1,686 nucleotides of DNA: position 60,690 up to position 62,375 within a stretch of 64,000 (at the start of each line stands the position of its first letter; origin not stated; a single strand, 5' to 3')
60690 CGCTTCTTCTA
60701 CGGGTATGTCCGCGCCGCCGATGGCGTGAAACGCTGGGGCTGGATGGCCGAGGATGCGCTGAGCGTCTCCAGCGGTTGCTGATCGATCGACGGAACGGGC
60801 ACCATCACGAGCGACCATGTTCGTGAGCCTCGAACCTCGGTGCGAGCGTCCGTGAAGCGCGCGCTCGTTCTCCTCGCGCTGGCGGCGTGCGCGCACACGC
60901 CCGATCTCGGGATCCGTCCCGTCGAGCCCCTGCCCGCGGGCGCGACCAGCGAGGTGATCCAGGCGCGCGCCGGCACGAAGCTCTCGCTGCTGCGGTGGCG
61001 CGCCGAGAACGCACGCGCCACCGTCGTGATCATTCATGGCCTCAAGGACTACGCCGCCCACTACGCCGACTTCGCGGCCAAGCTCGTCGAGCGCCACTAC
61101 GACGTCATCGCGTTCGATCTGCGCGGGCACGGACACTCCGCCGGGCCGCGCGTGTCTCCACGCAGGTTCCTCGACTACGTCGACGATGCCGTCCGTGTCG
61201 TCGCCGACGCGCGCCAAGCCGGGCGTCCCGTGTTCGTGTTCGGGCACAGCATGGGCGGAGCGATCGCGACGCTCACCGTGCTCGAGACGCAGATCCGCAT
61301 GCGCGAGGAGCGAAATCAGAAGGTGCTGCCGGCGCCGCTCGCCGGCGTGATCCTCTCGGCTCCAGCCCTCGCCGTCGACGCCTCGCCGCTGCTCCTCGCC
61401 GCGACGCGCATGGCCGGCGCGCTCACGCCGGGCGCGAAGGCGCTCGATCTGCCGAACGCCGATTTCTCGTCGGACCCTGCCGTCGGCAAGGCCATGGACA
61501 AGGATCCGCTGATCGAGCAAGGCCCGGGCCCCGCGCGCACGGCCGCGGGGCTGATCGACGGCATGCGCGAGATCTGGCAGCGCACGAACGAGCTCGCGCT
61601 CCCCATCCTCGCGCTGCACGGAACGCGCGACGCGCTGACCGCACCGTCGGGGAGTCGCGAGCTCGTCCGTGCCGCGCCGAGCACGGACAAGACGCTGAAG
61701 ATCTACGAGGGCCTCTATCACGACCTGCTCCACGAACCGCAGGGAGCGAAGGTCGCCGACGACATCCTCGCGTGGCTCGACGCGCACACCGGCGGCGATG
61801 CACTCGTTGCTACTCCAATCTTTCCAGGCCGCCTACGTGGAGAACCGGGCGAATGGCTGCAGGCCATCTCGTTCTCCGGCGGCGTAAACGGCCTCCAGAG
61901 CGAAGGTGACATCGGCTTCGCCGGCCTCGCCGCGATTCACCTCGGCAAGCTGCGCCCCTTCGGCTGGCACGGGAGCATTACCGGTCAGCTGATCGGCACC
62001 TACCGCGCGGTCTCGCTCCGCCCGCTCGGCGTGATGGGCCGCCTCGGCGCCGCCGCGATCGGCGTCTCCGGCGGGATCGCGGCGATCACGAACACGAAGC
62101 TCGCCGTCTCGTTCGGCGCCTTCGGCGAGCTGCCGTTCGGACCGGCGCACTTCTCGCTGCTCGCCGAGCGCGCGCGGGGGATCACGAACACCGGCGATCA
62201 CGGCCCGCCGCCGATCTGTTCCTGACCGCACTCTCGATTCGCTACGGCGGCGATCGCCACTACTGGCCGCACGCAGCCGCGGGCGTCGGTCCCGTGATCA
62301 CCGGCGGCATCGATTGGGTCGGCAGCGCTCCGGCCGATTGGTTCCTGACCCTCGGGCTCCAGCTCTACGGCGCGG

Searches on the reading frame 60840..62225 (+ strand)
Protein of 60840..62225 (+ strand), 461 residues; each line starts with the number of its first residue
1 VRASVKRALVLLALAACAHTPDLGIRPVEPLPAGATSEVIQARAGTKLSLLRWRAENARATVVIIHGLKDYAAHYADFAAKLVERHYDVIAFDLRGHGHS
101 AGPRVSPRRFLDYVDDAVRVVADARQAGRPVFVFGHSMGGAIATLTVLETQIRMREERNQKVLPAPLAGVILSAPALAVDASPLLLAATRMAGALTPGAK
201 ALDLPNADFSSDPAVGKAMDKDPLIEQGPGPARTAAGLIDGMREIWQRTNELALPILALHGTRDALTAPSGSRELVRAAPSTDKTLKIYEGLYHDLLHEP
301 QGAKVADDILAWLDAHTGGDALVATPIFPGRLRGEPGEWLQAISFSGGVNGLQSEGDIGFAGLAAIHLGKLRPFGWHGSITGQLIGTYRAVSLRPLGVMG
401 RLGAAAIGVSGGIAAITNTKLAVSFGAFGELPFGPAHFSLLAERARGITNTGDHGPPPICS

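Call 17: search_protein_families(library=pfam, proteins=[window:60840-62225:+], max_evalue=0.001)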
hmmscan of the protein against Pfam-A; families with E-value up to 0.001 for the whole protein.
window:60840-62225:+ (461 aa): 7 families
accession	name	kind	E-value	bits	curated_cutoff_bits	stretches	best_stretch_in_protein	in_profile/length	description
PF12146.15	Hydrolase_4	-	3e-63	213.8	27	1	57-301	2-239/239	Serine aminopeptidase, S33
PF12697.13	Abhydrolase_6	-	3.9e-18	67.3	26.3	1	62-307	1-216/217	Alpha/beta hydrolase family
PF00561.26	Abhydrolase_1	-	7.1e-18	65.6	25.8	1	61-297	2-241/245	alpha/beta hydrolase fold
PF20408.4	Abhydrolase_11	-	1.2e-08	35.4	27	1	59-151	2-98/193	Alpha/beta hydrolase domain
PF00975.26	Thioesterase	-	1.3e-05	25.9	26.4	1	62-144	3-81/226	Thioesterase domain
PF00326.27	Peptidase_S9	-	0.0001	22.3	22.6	0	252-318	143-211/213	Prolyl oligopeptidase family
PF07819.20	PGAP1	-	0.00023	21.4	24.3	1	110-155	68-117/233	PGAP1-like alpha/beta domain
